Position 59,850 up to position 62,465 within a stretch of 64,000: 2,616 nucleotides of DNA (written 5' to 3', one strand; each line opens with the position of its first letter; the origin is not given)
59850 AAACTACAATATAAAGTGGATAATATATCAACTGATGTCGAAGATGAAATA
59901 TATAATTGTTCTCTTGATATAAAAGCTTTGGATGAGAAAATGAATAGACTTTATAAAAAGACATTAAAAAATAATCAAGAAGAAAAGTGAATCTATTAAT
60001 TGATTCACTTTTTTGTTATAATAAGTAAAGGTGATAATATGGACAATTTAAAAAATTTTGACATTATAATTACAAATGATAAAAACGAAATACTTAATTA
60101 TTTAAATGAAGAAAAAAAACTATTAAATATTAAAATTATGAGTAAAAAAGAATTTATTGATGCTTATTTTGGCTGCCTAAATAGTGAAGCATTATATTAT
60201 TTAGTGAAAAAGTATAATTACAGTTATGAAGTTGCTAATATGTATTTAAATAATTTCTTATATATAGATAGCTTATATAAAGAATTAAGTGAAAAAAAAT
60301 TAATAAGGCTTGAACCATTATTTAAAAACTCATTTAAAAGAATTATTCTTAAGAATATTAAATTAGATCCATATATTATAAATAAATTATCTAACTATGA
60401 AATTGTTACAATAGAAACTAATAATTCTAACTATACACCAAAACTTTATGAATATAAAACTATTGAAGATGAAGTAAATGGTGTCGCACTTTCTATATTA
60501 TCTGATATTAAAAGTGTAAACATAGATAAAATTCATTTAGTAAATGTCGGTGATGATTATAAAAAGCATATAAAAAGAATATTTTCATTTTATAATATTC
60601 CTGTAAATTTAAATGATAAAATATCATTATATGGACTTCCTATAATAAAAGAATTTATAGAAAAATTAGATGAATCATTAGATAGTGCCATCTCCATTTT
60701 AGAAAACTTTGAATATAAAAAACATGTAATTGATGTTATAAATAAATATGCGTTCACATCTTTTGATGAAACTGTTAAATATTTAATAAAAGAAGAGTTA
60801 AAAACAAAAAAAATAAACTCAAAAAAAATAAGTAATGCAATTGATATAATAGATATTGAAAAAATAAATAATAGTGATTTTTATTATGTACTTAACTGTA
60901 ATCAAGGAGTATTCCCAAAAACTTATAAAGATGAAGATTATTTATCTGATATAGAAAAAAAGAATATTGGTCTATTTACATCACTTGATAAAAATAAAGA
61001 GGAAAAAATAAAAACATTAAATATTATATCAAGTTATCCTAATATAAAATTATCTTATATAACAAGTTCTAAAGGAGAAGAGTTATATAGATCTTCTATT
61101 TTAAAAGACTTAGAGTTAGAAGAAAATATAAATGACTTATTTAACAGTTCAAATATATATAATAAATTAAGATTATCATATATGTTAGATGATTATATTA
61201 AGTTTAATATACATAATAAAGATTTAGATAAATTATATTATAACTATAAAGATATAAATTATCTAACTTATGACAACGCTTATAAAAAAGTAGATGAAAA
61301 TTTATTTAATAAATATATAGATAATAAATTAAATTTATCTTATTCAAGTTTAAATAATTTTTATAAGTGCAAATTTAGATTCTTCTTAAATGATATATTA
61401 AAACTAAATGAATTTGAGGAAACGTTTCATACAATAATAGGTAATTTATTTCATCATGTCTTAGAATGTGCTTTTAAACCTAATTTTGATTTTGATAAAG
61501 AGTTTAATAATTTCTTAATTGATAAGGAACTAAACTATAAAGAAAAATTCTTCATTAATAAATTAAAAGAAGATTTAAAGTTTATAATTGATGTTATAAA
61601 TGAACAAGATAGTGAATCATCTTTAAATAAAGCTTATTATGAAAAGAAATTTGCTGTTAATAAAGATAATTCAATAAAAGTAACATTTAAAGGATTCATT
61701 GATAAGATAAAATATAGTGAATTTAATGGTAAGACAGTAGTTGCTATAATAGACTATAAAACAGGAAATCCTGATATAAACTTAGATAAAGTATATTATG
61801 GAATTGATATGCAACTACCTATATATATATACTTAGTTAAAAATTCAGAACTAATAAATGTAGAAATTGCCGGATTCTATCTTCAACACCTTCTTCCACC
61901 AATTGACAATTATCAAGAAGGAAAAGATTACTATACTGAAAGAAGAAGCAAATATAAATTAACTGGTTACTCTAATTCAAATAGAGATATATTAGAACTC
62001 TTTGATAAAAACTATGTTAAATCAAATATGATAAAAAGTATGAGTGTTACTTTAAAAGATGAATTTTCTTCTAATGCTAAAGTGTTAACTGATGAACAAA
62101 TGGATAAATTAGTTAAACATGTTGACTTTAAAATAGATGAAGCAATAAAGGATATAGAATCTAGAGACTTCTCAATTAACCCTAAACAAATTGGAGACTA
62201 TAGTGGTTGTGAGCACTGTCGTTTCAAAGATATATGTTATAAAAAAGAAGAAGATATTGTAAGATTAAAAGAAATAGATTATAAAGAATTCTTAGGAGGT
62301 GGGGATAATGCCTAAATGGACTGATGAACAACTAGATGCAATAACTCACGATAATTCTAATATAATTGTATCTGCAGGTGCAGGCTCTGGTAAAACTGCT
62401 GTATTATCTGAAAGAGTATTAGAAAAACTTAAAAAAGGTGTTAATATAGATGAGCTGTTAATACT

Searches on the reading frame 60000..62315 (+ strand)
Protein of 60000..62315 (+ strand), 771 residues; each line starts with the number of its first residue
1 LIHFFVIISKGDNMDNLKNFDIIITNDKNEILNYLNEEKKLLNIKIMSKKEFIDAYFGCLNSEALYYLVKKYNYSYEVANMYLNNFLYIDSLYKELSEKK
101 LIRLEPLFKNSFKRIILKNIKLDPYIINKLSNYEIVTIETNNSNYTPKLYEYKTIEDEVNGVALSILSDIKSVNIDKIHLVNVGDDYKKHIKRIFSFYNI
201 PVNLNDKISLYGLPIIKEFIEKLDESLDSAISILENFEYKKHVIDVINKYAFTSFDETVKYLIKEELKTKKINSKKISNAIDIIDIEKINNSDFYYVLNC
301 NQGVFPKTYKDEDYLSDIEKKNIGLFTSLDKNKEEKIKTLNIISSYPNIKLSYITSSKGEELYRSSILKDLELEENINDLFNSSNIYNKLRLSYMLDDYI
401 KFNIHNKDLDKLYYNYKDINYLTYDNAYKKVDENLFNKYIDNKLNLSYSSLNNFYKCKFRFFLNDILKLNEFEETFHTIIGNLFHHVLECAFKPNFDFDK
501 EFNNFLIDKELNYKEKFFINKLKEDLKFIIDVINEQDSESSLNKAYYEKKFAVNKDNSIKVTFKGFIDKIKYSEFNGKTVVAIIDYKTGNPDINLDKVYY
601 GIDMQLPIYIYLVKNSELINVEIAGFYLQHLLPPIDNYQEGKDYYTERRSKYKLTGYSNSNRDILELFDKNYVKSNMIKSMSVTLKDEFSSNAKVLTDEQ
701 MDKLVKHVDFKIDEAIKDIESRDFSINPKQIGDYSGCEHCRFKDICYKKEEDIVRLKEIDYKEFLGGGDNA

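Call 31: find_encoding_contigs(protein=window:60000-62315:+, flank=10000, max_places=3)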
Protein window:60000-62315:+ (771 aa): no gene with exactly this product is on record in the collection.

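Call 34: find_encoding_contigs(protein=window:60039-62315:+, flank=10000, max_places=3)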
Protein window:60039-62315:+ (758 aa): 5 contigs read that carry it; 1 place shown.
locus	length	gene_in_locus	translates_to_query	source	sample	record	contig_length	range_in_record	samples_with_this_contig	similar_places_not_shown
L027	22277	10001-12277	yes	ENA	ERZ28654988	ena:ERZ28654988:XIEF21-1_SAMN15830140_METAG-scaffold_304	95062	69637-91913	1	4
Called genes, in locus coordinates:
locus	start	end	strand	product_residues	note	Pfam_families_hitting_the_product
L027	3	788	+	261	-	-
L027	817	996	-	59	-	-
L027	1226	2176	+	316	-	PF01699:Na_Ca_ex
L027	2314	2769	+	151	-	PF11391:DUF2798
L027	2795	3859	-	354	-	PF00990:GGDEF, PF22335:Cas10-Cmr2_palm2 (weak)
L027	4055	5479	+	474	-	PF00580:UvrD-helicase, PF13245:AAA_19, PF13604:AAA_30 (faint), PF01443:Viral_helicase1 (weak), PF13361:UvrD_C, PF13538:UvrD_C_2 (faint)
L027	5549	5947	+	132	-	PF01475:FUR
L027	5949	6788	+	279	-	PF11449:ArsP_2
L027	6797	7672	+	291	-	PF03773:ArsP_1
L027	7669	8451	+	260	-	PF21537:DUF1980_C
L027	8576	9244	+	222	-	-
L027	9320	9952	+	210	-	PF04607:RelA_SpoT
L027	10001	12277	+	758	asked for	PF12705:PDDEXK_1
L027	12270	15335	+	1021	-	PF00580:UvrD-helicase, PF01443:Viral_helicase1 (faint), PF13245:AAA_19, PF13361:UvrD_C, PF13538:UvrD_C_2 (faint)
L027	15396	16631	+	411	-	-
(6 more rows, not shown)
